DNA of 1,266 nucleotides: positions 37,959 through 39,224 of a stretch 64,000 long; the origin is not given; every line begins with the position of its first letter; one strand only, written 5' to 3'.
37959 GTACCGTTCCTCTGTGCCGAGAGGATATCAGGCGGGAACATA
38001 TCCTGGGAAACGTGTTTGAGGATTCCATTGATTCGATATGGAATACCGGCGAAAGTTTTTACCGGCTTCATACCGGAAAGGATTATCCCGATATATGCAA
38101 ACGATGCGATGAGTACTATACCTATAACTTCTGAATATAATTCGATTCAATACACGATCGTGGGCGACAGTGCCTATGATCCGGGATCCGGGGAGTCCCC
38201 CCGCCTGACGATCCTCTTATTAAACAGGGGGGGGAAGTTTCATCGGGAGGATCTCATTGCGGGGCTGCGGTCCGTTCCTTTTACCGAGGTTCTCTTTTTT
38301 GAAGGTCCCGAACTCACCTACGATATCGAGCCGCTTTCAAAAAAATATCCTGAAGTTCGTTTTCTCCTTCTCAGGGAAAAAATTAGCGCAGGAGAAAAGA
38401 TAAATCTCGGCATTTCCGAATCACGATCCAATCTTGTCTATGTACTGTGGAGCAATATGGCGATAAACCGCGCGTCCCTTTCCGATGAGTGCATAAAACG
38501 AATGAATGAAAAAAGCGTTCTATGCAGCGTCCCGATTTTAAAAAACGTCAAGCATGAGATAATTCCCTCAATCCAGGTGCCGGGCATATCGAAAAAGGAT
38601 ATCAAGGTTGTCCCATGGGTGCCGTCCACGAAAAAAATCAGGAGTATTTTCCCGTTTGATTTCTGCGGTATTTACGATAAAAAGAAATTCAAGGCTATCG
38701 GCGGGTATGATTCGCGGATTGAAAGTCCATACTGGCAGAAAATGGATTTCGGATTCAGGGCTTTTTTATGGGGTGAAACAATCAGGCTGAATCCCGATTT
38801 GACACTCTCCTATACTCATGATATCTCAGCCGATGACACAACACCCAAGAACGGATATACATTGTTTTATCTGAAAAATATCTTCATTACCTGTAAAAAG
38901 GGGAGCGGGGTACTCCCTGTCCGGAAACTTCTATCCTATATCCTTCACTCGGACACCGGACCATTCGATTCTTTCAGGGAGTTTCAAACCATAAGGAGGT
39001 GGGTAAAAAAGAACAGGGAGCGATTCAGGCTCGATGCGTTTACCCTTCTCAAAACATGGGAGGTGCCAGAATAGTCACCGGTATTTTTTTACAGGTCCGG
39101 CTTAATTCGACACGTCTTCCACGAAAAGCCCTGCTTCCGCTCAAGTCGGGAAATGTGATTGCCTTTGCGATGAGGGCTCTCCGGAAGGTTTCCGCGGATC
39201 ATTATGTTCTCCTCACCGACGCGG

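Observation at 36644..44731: Six translationally coupled genes upstream of flaA: SPASM radical SAM enzyme, glycan-tailoring enzymes, ATP-grasp ligase and peptidoglycan amidase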

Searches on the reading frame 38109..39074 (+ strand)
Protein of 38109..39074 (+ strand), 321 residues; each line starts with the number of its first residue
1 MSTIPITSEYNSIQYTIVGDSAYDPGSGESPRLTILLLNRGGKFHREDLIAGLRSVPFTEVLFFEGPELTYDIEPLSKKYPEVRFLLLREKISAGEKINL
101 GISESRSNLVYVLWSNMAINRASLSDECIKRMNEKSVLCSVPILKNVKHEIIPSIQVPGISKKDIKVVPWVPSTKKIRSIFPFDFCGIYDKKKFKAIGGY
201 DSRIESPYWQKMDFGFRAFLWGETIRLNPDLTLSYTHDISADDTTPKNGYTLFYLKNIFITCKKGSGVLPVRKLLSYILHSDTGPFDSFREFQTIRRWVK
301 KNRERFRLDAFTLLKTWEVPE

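Call 4: search_protein_families(library=pfam, proteins=[window:38109-39074:+], max_evalue=0.01)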
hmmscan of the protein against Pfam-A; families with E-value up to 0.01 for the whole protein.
window:38109-39074:+ (321 aa): 0 families

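Call 5: search_protein_families(library=ncbifam, proteins=[window:38109-39074:+], max_evalue=0.01)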
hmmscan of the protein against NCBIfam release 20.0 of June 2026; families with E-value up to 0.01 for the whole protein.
window:38109-39074:+ (321 aa): 0 families

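Call 22: search_solved_structures(query=A2, max_evalue=10, show_alignments=2)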
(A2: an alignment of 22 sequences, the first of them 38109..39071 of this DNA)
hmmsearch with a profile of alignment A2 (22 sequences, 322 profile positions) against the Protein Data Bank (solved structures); distinct sequences matched with E-value up to 10: 1.
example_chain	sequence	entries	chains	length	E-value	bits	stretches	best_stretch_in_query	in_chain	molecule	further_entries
4qq0_A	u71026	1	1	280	0.23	13.7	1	56-90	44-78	Adenylate cyclase-like protein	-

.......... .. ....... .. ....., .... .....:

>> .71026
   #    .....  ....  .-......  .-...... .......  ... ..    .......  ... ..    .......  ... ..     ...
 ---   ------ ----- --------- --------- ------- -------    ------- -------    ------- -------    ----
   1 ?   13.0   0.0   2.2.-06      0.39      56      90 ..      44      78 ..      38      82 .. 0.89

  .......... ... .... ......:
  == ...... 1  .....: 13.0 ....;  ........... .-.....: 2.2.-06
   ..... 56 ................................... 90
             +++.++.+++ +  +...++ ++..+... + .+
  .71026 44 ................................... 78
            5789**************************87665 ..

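Call 23: find_homologous_proteins(query=window:38109-39071:+, max_evalue=0.00001)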
Query window:38109-39071:+ (321 aa): 122 proteins with E <= 0.00001 among 1124 candidates; the best 120 are listed.
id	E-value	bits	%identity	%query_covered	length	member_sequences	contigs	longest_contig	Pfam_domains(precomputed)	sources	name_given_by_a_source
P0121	4.3e-216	734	100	100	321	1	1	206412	-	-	-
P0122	7.8e-116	405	54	100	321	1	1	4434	-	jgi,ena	-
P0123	1.7e-109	384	52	100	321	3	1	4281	-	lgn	-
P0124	1.7e-108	381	51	100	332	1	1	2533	-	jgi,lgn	-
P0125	5.6e-107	376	51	100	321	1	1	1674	-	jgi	jgi:hypothetical protein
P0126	1.9e-106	374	50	100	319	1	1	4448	-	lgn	-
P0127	3.3e-106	373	48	100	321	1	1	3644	-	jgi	jgi:hypothetical protein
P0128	1.4e-105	371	52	100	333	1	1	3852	-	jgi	jgi:hypothetical protein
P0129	1.6e-105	371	50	100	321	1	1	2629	-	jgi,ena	-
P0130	4.5e-105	369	50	100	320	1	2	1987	-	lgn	-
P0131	6.1e-104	366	52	91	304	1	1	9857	-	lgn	-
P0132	6.8e-104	366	53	100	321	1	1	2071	-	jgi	jgi:hypothetical protein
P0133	1.2e-103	365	51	100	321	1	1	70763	-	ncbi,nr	ncbi:MAG: hypothetical protein JW969_04365 [Spirochaetales bacterium]|nr:hypothetical protein [Spiro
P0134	1.6e-101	358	49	100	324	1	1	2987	-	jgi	-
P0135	1.0e-98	349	48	100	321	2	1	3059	-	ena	-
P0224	3.3e-62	229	38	100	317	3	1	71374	-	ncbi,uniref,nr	ncbi:hypothetical protein [Gracilinema caldarium]|uniref:hypothetical protein n=1 Tax=Gracilinema ca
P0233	5.6e-56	208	37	98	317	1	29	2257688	-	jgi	jgi:hypothetical protein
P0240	9.2e-48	181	32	99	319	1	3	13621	-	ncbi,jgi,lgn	jgi:hypothetical protein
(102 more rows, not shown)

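Call 38: predict_structure(alignment_id=A3)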
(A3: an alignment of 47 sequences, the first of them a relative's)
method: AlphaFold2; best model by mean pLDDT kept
length: 321 residues; sequences in the alignment: 47
mean_pLDDT: 87.0   pTM: 0.88
mean pLDDT of the five models: 87.0, 86.9, 86.7, 85.3, 85.3
residues with pLDDT >= 90: 189; 70-90: 102; 50-70: 20; < 50: 10
segments of 3 or more residues with pLDDT < 50: 1-10
pLDDT, mean of each block of 10 residues (from residue 1): 38 79 64 92 74 82 80 84 90 94 94 92 86 91 95 93 86 87 97 96 92 97 95 89 80 92 92 91 89 95 95 87 59
secondary structure, 60 per line:
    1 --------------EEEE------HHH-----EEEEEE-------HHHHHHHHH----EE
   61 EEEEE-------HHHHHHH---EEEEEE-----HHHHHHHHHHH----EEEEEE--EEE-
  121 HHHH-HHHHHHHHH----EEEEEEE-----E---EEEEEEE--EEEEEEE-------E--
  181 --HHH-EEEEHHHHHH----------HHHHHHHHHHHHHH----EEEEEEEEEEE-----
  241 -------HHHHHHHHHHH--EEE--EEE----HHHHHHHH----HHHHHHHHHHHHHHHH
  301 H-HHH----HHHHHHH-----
elements in order: E15-18 E33-38 H46-54 E59-65 H73-79 E83-88 H94-104 E109-114 E117-119 H121-124 H126-134 E139-145 E155-161 E164-170 E187-190 H191-196 H207-220 E225-235 H248-258 E261-263 E266-268 H273-280 H285-301 H310-316

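Call 40: find_encoding_contigs(protein=P0224, flank=10000, max_places=2)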
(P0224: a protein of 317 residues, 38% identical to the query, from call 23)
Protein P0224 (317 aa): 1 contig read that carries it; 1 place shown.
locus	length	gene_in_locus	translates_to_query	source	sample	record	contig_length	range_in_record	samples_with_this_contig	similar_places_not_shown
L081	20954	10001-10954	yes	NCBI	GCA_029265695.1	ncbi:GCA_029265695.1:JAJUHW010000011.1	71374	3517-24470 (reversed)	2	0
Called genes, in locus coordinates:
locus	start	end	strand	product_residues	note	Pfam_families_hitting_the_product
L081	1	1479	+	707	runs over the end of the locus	PF12437:GSIII_N, PF00120:Gln-synt_C, PF18318:Gln-synt_C-ter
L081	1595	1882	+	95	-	-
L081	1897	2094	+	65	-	PF13183:Fer4_8 (faint), PF13459:Fer4_15 (faint), PF00037:Fer4 (faint), PF13370:Fer4_13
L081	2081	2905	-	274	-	PF01026:TatD_DNase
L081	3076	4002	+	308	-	-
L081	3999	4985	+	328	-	-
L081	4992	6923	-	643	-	PF02518:HATPase_c (weak), PF13589:HATPase_c_3, PF01119:DNA_mis_repair, PF08676:MutL_C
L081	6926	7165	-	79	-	PF02609:Exonuc_VII_S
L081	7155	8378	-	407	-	PF13742:tRNA_anti_2, PF01336:tRNA_anti-codon, PF02601:Exonuc_VII_L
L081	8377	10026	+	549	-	PF04055:Radical_SAM (faint), PF13186:SPASM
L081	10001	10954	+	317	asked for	-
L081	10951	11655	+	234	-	PF02348:CTP_transf_3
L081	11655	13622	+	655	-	PF13489:Methyltransf_23, PF08241:Methyltransf_11, PF08242:Methyltransf_12, PF13649:Methyltransf_25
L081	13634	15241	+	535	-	PF02655:ATP-grasp_3, PF07478:Dala_Dala_lig_C (weak), PF13535:ATP-grasp_4, PF18603:LAL_C2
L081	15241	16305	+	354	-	PF01520:Amidase_3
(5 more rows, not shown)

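Call 41: find_encoding_contigs(protein=P0240, flank=10000, max_places=2)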
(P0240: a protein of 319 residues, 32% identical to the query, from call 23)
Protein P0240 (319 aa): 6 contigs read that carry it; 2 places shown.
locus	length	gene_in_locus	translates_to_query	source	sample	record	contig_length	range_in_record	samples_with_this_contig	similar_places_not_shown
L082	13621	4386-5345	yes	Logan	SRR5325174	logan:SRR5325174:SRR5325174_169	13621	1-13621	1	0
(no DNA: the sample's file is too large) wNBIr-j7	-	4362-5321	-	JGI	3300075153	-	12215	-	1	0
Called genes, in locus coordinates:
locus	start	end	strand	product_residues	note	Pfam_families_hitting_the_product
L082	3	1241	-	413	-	?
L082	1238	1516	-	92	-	PF02609:Exonuc_VII_S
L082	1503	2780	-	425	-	PF13742:tRNA_anti_2, PF01336:tRNA_anti-codon, PF02601:Exonuc_VII_L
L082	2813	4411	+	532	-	PF04055:Radical_SAM, PF13186:SPASM (weak)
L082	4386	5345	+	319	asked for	-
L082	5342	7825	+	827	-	PF02348:CTP_transf_3, PF13489:Methyltransf_23, PF08241:Methyltransf_11, PF08242:Methyltransf_12, PF13649:Methyltransf_25, PF13847:Methyltransf_31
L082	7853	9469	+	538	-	PF02655:ATP-grasp_3, PF13535:ATP-grasp_4, PF18603:LAL_C2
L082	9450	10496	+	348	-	PF07833:Cu_amine_oxidN1 (weak), PF01520:Amidase_3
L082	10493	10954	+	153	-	-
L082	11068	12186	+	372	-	PF04620:FlaA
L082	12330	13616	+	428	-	PF04607:RelA_SpoT, PF13181:TPR_8 (faint), PF13424:TPR_12 (faint), PF07719:TPR_2 (faint), PF13174:TPR_6 (faint), PF13371:TPR_9 (faint), PF00515:TPR_1 (weak), PF13432:TPR_16 (weak), +4 more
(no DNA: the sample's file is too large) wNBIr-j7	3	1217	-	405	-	?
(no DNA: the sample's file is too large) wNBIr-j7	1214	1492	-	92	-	PF02609:Exonuc_VII_S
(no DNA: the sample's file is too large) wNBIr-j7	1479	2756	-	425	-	PF13742:tRNA_anti_2, PF01336:tRNA_anti-codon, PF02601:Exonuc_VII_L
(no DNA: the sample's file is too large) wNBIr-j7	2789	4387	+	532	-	PF04055:Radical_SAM, PF13186:SPASM (weak)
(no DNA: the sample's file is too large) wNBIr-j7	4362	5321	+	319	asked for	-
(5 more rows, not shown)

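Call 42: find_encoding_contigs(protein=P0233, flank=10000, max_places=1)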
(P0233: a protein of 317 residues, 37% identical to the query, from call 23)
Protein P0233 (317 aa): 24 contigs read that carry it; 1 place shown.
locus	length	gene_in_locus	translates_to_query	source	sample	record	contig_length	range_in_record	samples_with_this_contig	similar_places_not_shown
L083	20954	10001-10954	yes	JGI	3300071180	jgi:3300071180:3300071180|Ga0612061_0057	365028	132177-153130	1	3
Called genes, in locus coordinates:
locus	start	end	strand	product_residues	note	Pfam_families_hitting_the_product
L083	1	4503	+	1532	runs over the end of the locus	PF07228:SpoIIE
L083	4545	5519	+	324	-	-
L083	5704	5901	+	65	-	-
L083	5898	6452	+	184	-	-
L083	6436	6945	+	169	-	PF02643:DUF192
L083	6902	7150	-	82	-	PF02609:Exonuc_VII_S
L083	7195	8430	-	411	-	PF13742:tRNA_anti_2, PF01336:tRNA_anti-codon, PF02601:Exonuc_VII_L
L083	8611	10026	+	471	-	PF13186:SPASM (weak)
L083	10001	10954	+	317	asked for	-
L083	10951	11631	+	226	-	PF02348:CTP_transf_3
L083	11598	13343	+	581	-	PF13489:Methyltransf_23, PF08241:Methyltransf_11, PF08242:Methyltransf_12, PF13649:Methyltransf_25, PF13847:Methyltransf_31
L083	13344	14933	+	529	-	PF18130:ATPgrasp_N (weak), PF01071:GARS_A (weak), PF02655:ATP-grasp_3, PF02786:CPSase_L_D2 (weak), PF07478:Dala_Dala_lig_C, PF13535:ATP-grasp_4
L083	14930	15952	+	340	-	PF01520:Amidase_3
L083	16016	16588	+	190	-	-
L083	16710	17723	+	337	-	PF04620:FlaA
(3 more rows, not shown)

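Call 43: fold_search(model_id=the predicted structure, library=pdb)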
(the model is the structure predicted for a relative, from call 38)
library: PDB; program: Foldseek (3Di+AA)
matches with E <= 10: 1288; with E <= 0.001: 264
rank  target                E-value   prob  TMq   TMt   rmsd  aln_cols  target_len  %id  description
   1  6pxu_B                6.5e-14  1.00  0.62  0.40   5.8       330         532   17  Crystal structure of human GalNAc-T12 bound to a diglycosylated peptide, Mn2+, and UDP (released 2019-09-25)
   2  5nqa_B                1.7e-13  1.00  0.61  0.40   7.0       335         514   13  Crystal structure of GalNAc-T4 in complex with the monoglycopeptide 3 (released 2017-12-20)
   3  6nqt_F                3.6e-13  1.00  0.62  0.43   6.1       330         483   12  GalNac-T2 soaked with UDP-sugar (released 2020-01-29)
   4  6nqt_E                3.8e-13  1.00  0.60  0.42   8.7       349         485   12  GalNac-T2 soaked with UDP-sugar (released 2020-01-29)
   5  6e4q_A                4.1e-13  1.00  0.59  0.39   6.5       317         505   13  Crystal Structure of the Drosophila Melanogaster Polypeptide N-Acetylgalactosaminyl Transferase PGANT9A in Complex wit (released 2018-09-12)
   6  2ffu_A                4.9e-13  1.00  0.61  0.42   6.1       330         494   13  Crystal Structure of Human ppGalNAcT-2 complexed with UDP and EA2 (released 2006-01-31)
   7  6h0b_A                5.9e-13  1.00  0.61  0.41   6.0       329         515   12  Crystal structure of the human GalNAc-T4 in complex with UDP, manganese and the diglycopeptide 6. (released 2018-10-10)
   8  5nqa_A                6.3e-13  1.00  0.61  0.40   7.1       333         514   14  Crystal structure of GalNAc-T4 in complex with the monoglycopeptide 3 (released 2017-12-20)
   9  6pxu_A                7.1e-13  1.00  0.59  0.38   7.3       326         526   16  Crystal structure of human GalNAc-T12 bound to a diglycosylated peptide, Mn2+, and UDP (released 2019-09-25)
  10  4d0z_F                7.1e-13  1.00  0.59  0.41   9.0       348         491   13  GalNAc-T2 crystal soaked with UDP-5SGalNAc, mEA2 and manganese (Higher resolution dataset) (released 2014-05-28)
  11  6e4r_A                7.5e-13  1.00  0.59  0.39   6.2       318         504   13  Crystal Structure of the Drosophila Melanogaster Polypeptide N-Acetylgalactosaminyl Transferase PGANT9B (released 2018-09-12)
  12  4d0t_B                8.0e-13  1.00  0.61  0.42   9.1       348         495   14  GalNAc-T2 crystal soaked with UDP-GalNAc, EA2 peptide and manganese (released 2014-05-28)
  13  4d0t_A                8.5e-13  1.00  0.62  0.42   9.0       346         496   14  GalNAc-T2 crystal soaked with UDP-GalNAc, EA2 peptide and manganese (released 2014-05-28)
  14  6e7i_A                9.0e-13  1.00  0.60  0.41   9.5       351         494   12  Human ppGalNAcT2 I253A/L310A Mutant with EA2 and UDP (released 2020-01-29)
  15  6e4q_B                1.3e-12  1.00  0.59  0.40   6.5       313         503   13  Crystal Structure of the Drosophila Melanogaster Polypeptide N-Acetylgalactosaminyl Transferase PGANT9A in Complex wit (released 2018-09-12)
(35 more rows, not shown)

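Call 74: search_protein_representatives(alignment_id=A3)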
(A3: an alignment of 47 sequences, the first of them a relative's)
Query: 47 sequences, 321 profile positions. Proteins with E-value up to 0.001 (for the whole library): 2238; up to 1e-10: 392; up to 1e-30: 203. The best 150 are listed.
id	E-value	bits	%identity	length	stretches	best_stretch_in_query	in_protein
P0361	4.8e-130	449.7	-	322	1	1-320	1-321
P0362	4.2e-120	417.0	-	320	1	1-320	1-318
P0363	2.3e-118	411.3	-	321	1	1-318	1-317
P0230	2.3e-117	408.1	-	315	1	1-319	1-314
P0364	1.5e-116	405.4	-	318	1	1-319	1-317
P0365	3.9e-115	400.8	-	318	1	1-320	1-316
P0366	4.9e-115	400.4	-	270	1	54-321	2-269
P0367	2.0e-114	398.4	-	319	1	1-319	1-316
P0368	1.2e-111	389.2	-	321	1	1-320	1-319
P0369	2.5e-111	388.3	-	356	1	1-319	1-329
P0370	8.8e-111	386.4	-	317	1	1-321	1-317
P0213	9.2e-111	386.4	-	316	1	1-319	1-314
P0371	4.4e-107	374.3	-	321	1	1-319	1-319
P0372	6.9e-107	373.6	-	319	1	1-319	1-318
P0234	1.9e-106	372.2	-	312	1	10-320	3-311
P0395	2.7e-96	338.8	-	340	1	14-319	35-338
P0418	2.1e-88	312.9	-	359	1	10-319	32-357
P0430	4.0e-84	298.9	-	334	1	3-319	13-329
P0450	8.1e-77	274.8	-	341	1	13-320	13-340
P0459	4.5e-74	265.8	-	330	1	12-318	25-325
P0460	7.7e-74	265.0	-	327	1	1-319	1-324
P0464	1.8e-72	260.6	-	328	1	12-319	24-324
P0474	1.6e-70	254.2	-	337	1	1-318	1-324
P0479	8.2e-69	248.5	-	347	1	1-319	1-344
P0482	4.2e-66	239.6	-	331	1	1-320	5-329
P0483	9.8e-66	238.4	-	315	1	8-318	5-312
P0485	8.2e-65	235.4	-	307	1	1-317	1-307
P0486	9.9e-65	235.1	-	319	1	1-318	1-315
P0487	1.4e-64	234.6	-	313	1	4-319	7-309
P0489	1.8e-63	231.0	-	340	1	1-319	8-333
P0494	1.9e-60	221.0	-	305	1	12-321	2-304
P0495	6.3e-60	219.3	-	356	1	1-320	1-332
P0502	4.6e-57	209.9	-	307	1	14-316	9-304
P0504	2.6e-56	207.5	-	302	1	13-318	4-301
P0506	4.4e-56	206.7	-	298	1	15-319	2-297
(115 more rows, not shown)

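Call 75: list_cluster_members(proteins=[P0506, P0504, P0502, P0495, P0494, P0489, P0487, P0486, P0485, P0483])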
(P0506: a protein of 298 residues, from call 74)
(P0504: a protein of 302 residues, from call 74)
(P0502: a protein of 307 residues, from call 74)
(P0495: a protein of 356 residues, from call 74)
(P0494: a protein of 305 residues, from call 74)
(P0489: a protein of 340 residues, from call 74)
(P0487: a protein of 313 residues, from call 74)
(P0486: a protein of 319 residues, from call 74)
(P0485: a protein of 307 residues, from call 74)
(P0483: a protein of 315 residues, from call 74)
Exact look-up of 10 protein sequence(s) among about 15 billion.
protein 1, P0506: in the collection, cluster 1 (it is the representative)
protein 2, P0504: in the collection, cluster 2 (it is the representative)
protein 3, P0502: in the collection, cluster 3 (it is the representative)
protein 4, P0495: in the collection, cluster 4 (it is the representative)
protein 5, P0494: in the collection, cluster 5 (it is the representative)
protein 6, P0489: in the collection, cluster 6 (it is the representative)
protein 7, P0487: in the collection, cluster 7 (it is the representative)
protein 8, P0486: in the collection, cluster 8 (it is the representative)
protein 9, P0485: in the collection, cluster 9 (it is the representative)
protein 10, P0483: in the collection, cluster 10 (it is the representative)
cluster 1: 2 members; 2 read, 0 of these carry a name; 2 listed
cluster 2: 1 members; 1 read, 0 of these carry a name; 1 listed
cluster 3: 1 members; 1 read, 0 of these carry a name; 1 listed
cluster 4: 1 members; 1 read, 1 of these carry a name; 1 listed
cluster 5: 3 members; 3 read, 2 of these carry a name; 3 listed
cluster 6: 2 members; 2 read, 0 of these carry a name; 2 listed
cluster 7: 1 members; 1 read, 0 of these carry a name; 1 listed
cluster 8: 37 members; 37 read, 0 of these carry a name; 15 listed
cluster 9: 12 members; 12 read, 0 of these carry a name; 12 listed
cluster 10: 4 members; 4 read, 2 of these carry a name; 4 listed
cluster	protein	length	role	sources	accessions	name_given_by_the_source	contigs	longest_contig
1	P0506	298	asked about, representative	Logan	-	-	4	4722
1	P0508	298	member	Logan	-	-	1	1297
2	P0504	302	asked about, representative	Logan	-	-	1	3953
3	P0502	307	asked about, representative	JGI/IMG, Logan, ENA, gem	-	-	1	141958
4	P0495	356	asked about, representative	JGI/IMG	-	hypothetical protein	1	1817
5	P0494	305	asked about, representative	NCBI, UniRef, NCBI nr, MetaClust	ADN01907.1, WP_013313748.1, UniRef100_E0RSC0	hypothetical protein [Spirochaeta thermophila] | Glycosyltransferase n=1 Tax=Winmispira thermophila (strain ATCC 49972 / DSM 6192 / RI ... | 665571.STHERM_c09610 NOG15974 ""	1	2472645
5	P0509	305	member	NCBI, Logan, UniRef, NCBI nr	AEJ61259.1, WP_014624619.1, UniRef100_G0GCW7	hypothetical protein Spith_0986 [Spirochaeta thermophila DSM 6578] | Glycosyltransferase n=1 Tax=Winmispira thermophila (strain ATCC 700085 / DSM 6578 / ... | hypothetical protein [Spirochaeta thermophila]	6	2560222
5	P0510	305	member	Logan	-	-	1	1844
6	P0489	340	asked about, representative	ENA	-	-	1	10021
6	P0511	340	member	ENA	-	-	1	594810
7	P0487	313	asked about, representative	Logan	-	-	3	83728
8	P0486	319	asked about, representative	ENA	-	-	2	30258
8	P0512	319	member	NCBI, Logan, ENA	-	-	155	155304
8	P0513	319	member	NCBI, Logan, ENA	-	-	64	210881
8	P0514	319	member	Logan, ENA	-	-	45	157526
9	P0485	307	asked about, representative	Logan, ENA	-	-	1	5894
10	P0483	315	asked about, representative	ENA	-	-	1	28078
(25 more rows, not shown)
